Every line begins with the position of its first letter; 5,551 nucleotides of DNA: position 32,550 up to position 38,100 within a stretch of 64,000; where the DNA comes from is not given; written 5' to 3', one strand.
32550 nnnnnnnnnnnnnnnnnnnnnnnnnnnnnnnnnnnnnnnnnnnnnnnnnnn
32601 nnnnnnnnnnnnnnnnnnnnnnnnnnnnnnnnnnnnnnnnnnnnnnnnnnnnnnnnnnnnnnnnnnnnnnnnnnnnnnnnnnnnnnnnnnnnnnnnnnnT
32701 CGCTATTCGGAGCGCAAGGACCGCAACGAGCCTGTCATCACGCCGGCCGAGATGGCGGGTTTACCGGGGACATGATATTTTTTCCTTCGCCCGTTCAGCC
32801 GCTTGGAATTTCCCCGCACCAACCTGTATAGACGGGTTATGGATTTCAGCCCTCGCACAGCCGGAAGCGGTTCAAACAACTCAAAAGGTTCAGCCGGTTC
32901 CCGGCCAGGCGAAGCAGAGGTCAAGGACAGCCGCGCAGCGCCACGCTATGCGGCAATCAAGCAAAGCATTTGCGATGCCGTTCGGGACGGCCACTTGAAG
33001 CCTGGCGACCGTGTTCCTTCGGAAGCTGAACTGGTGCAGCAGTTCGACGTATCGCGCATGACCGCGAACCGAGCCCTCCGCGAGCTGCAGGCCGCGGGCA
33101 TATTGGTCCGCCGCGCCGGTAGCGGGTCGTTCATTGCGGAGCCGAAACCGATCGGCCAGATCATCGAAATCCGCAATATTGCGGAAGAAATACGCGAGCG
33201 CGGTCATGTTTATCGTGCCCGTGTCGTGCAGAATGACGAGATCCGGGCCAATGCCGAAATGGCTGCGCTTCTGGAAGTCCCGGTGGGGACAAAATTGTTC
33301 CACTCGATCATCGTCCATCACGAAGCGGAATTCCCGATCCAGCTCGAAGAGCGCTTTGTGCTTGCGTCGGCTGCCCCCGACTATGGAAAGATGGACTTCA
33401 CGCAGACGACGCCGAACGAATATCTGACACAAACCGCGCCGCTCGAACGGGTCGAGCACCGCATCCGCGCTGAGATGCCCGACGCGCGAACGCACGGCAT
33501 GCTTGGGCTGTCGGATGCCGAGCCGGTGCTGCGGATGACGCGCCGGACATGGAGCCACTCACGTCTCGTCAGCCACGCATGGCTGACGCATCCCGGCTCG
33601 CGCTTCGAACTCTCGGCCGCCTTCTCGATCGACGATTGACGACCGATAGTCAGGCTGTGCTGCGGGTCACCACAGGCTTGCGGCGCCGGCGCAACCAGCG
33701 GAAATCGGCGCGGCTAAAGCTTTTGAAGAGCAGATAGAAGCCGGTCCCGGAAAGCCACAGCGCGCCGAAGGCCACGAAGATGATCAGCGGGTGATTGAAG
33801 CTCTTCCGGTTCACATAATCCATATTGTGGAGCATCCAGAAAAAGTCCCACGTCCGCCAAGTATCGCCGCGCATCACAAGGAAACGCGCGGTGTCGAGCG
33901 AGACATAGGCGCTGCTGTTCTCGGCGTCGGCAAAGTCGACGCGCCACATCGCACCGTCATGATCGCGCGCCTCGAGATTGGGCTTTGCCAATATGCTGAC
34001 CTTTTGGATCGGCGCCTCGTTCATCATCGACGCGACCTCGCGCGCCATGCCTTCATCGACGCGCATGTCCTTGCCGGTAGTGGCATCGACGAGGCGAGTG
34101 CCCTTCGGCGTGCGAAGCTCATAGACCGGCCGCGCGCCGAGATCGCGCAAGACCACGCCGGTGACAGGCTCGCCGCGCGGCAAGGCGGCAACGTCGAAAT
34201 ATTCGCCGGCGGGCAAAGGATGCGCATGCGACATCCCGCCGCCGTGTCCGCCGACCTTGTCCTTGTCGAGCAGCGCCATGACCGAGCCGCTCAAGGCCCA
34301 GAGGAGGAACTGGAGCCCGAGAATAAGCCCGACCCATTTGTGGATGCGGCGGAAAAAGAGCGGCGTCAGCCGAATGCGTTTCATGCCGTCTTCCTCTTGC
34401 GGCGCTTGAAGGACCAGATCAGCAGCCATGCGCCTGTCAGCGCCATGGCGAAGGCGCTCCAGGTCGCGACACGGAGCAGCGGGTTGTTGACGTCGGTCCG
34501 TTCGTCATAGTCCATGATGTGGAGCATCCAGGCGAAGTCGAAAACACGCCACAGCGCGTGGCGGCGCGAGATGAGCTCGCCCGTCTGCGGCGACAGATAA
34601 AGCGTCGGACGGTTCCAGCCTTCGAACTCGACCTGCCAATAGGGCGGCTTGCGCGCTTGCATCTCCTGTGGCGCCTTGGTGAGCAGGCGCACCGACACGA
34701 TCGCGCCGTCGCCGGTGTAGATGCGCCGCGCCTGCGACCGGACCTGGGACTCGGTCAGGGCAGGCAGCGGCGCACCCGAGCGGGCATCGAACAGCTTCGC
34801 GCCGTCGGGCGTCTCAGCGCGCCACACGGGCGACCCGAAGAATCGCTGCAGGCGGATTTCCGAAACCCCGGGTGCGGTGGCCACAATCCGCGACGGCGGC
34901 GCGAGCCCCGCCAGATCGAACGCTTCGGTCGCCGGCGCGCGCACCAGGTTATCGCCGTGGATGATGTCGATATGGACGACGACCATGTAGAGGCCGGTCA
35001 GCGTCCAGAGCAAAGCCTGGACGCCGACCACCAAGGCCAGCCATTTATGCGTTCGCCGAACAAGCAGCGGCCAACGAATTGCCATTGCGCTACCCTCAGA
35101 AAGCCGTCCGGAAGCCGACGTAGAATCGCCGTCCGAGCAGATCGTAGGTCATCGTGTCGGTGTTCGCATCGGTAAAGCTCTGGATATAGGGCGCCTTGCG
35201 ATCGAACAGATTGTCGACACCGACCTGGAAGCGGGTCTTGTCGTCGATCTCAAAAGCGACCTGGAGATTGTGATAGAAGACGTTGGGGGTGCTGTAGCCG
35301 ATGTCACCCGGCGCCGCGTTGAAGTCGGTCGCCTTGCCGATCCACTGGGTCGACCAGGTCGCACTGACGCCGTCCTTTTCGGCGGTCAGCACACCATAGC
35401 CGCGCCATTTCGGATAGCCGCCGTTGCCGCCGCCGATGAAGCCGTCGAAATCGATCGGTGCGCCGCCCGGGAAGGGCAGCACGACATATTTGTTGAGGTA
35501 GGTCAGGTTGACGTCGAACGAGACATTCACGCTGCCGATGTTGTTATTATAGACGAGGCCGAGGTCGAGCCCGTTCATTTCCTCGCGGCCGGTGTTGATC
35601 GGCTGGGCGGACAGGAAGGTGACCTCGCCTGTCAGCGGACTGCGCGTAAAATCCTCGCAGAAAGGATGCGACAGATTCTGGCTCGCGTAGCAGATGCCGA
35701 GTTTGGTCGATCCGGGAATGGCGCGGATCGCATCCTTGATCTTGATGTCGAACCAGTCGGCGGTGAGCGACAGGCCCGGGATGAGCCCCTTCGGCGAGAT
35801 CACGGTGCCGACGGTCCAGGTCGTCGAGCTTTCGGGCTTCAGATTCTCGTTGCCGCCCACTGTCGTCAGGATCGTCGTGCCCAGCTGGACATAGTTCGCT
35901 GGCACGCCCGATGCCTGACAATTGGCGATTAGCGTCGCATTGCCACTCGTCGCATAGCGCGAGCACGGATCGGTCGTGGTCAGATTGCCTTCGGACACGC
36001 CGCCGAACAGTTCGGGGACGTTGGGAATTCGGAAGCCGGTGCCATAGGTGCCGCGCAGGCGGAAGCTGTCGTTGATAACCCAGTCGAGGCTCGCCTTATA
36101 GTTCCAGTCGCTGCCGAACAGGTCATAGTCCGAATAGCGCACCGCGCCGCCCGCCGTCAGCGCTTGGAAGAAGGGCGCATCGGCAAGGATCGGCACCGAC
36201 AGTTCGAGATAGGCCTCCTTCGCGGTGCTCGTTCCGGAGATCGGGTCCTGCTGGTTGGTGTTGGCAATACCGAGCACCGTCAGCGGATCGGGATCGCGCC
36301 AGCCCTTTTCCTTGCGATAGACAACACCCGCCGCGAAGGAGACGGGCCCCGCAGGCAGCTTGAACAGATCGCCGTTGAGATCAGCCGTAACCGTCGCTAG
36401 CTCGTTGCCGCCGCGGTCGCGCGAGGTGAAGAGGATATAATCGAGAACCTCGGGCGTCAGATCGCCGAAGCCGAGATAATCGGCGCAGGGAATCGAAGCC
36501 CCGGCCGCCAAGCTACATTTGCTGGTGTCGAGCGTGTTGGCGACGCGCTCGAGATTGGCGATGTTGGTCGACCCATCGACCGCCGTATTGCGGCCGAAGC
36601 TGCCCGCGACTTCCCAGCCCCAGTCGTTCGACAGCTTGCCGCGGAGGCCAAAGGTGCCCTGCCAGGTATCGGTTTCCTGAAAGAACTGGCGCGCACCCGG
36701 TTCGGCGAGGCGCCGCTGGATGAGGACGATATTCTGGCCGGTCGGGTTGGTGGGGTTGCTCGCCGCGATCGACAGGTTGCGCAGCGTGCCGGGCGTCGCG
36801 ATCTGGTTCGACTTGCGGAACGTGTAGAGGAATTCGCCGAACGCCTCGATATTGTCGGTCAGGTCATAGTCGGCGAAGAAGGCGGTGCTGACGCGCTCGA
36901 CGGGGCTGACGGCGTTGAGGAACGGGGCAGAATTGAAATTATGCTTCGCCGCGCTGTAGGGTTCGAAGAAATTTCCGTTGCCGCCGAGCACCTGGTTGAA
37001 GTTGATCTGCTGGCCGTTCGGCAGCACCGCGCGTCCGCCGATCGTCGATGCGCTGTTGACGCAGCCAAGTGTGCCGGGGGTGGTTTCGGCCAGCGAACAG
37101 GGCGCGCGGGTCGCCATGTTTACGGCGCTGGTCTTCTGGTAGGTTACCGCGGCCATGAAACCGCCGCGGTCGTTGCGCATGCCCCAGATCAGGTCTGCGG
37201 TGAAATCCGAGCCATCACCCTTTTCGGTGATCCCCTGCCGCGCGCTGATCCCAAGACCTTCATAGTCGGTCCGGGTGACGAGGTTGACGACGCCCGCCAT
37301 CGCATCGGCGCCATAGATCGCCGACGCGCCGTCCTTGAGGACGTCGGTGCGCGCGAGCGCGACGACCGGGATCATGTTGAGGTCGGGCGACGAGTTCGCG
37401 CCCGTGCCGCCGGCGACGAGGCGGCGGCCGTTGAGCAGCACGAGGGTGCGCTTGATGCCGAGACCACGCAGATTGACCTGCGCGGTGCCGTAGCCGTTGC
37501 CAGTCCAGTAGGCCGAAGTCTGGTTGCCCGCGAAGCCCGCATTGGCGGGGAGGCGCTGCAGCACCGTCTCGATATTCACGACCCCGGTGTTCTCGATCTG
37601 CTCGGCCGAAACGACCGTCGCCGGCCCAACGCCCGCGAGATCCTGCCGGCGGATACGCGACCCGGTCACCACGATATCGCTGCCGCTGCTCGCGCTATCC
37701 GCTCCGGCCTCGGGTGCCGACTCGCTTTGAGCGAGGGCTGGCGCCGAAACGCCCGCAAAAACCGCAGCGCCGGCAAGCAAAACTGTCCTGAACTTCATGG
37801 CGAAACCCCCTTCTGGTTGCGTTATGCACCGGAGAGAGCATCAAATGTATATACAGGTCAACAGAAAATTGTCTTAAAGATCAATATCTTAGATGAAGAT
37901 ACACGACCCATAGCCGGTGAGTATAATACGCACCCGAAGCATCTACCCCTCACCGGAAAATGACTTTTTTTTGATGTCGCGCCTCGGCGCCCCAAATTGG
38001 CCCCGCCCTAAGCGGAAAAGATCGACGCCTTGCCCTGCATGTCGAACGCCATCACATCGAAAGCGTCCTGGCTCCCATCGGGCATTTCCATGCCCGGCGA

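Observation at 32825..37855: HutC regulator + TonB receptor + two PepSY proteins, with HutC boxes but no histidine catabolism genes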

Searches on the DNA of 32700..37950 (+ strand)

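Call 7: search_dna_similar(query=window:32700-37950:+, collection=plasmids, mode=near, max_rows=25)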
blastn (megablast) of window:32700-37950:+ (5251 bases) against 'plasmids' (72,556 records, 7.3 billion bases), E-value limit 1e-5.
Records with a match: 11; places in all: 11; records where one place covers at least 80% of the query: 11.
Best place of each record, by identity: 80-90% 1; 60-80% 10.
By first word of the organism name: Sphingobium 5; Sphingomonas 3; Sphingopyxis 1; Novosphingobium 1; Rhizorhabdus 1.
By predicted mobility (MOB-suite, as given by PLSDB): conjugative 7; mobilizable 2; non-mobilizable 2.
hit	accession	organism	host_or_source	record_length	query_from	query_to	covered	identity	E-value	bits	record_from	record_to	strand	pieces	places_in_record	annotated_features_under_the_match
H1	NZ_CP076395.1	Sphingopyxis indica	Single cell,HCH dumpsite soil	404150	242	5165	94%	84.0%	0e+0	4713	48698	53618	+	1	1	TonB-dependent receptor | PepSY domain-containing protein (x2) | hutC: histidine utilization repressor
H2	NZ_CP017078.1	Novosphingobium resinovorum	single cell,soil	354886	245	4983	90%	78.6%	0e+0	3066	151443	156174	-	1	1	TonB-dependent receptor | PepSY domain-containing protein (x2) | hutC: histidine utilization repressor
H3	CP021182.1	Rhizorhabdus wittichii DC-6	activated sludge of a wastewater ...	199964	242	4983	90%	78.5%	0e+0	3049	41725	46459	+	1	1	TonB-dependent receptor | hypothetical protein (x2) | histidine utilization repressor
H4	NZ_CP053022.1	Sphingobium yanoikuyae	whole organism,River sediment ...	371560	242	4983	90%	78.5%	0e+0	3049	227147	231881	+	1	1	TonB-dependent receptor | PepSY domain-containing protein (x2) | hutC: histidine utilization repressor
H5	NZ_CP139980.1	Sphingobium yanoikuyae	-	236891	242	4983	90%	78.5%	0e+0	3049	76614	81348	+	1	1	TonB-dependent receptor | PepSY domain-containing protein (x2) | hutC: histidine utilization repressor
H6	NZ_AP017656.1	Sphingobium cloacae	-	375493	242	4983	90%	78.5%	0e+0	3044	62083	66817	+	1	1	TonB-dependent receptor | PepSY domain-containing protein (x2) | hutC: histidine utilization repressor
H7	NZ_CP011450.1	Sphingomonas sanxanigenens DSM 19645 = NX02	-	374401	245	4983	90%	78.5%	0e+0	3055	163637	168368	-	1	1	TonB-dependent receptor | PepSY domain-containing protein (x2) | hutC: histidine utilization repressor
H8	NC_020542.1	Sphingomonas sp. MM-1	-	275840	245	4983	90%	78.5%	0e+0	3049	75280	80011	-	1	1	TonB-dependent receptor | PepSY domain-containing protein (x2) | hutC: histidine utilization repressor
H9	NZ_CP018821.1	Sphingomonas koreensis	-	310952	245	4983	90%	78.5%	0e+0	3049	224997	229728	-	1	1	TonB-dependent receptor | PepSY domain-containing protein (x2) | hutC: histidine utilization repressor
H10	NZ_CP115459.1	Sphingobium yanoikuyae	cell culture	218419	245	4983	90%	78.5%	0e+0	3044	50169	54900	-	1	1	TonB-dependent receptor | PepSY domain-containing protein (x2) | hutC: histidine utilization repressor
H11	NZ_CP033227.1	Sphingobium yanoikuyae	Mixed culture,wastewater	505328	245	4983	90%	78.4%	0e+0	3033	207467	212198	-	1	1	TonB-dependent receptor | PepSY domain-containing protein (x2) | hutC: histidine utilization repressor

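Call 9: get_annotated_region(hit=H1, flank=12000)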
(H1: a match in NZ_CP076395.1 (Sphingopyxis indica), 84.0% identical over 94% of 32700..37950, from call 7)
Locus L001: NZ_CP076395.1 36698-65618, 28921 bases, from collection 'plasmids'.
description: Sphingopyxis indica strain MC4 plasmid pMC4, complete sequence
organism: Sphingopyxis indica (NCBI taxid 436663)
taxonomy: Bacteria; Pseudomonadota; Alphaproteobacteria; Sphingomonadales; Sphingomonadaceae; Sphingopyxis; Sphingopyxis indica
host: -; source: Single cell,HCH dumpsite soil; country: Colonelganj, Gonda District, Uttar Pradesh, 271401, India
typing (MOB-suite, as given by PLSDB): conjugative; relaxase MOBP; mating-pair formation MPF_T
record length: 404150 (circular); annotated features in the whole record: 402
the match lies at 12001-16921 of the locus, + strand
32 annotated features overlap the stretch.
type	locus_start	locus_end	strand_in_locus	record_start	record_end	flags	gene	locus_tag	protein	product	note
CDS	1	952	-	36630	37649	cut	-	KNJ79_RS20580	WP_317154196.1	5-(carboxyamino)imidazole ribonucleotide synthase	-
CDS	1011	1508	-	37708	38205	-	purE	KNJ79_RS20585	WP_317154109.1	5-(carboxyamino)imidazole ribonucleotide mutase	GO:0009152 - purine ribonucleotide biosynthetic process [Evidence IEA]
CDS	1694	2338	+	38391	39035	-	-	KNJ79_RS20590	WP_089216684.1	GGDEF domain-containing protein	-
CDS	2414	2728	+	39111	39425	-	-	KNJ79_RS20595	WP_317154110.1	hypothetical protein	-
CDS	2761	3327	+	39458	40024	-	-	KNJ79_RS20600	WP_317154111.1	TMEM165/GDT1 family protein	-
CDS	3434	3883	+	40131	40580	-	-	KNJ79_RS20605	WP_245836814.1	DNA starvation/stationary phase protection protein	-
CDS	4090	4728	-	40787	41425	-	-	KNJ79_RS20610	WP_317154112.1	glutathione S-transferase family protein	GO:0006749 - glutathione metabolic process [Evidence IEA]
CDS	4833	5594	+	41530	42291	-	-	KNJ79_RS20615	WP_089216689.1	molybdopterin-binding protein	-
CDS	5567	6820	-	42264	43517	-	-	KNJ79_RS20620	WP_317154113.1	MFS transporter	GO:0055085 - transmembrane transport [Evidence IEA]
CDS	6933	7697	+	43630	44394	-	-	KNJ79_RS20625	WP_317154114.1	transglutaminase family protein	-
CDS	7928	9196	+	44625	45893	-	-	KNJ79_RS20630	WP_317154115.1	site-specific integrase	GO:0015074 - DNA integration [Evidence IEA]; GO:0006310 - DNA recombination [Evidence IEA]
CDS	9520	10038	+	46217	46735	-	-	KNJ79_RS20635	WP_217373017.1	DUF305 domain-containing protein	-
CDS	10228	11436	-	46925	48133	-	chrA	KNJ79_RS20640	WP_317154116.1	chromate efflux transporter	GO:0015703 - chromate transport [Evidence IEA]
CDS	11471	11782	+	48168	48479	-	-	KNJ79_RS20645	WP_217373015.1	alpha/beta hydrolase fold domain-containing protein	-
CDS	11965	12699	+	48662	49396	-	hutC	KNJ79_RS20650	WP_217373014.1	histidine utilization repressor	GO:0006355 - regulation of DNA-templated transcription [Evidence IEA]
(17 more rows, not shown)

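Call 10: get_annotated_region(hit=H2, flank=12000)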
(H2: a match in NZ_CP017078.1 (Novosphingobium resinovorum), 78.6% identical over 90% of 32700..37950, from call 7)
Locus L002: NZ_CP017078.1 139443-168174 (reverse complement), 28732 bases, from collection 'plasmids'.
description: Novosphingobium resinovorum strain SA1 plasmid pSA3, complete sequence
organism: Novosphingobium resinovorum (NCBI taxid 158500)
taxonomy: Bacteria; Pseudomonadota; Alphaproteobacteria; Sphingomonadales; Sphingomonadaceae; Novosphingobium; Novosphingobium resinovorum
host: -; source: single cell,soil; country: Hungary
typing (MOB-suite, as given by PLSDB): mobilizable; replicon rep_cluster_543; relaxase MOBF,MOBQ,MOBQ
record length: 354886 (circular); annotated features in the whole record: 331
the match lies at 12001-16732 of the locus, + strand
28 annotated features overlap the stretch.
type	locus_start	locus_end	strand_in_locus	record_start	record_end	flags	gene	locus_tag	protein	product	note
CDS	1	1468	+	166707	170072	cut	-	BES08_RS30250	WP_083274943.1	DEAD/DEAH box helicase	-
CDS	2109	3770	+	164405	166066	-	-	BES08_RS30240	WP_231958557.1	DUF4158 domain-containing protein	-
CDS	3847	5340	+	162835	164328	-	istA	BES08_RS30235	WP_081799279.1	IS21 family transposase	-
CDS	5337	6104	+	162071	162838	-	istB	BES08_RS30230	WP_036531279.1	IS21-like element ISSsp5 family helper ATPase IstB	-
CDS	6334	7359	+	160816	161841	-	adhP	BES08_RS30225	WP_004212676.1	alcohol dehydrogenase AdhP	-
CDS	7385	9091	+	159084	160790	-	-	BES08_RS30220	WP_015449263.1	copper resistance system multicopper oxidase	GO:0006825 - copper ion transport [Evidence IEA]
CDS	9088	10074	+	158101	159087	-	-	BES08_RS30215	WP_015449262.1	copper resistance protein B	-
CDS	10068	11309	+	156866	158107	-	-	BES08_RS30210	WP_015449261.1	MFS transporter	GO:0055085 - transmembrane transport [Evidence IEA]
CDS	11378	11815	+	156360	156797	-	-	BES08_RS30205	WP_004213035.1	DUF411 domain-containing protein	-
CDS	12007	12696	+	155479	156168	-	hutC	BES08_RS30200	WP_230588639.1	histidine utilization repressor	GO:0006355 - regulation of DNA-templated transcription [Evidence IEA]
CDS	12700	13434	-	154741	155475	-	-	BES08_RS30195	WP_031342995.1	PepSY domain-containing protein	-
CDS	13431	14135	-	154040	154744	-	-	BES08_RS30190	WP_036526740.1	PepSY domain-containing protein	-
CDS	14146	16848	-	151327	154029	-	-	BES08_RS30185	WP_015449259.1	TonB-dependent receptor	-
CDS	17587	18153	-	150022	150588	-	-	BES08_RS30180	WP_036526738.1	TetR family transcriptional regulator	-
CDS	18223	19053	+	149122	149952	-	-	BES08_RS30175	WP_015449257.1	SDR family oxidoreductase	-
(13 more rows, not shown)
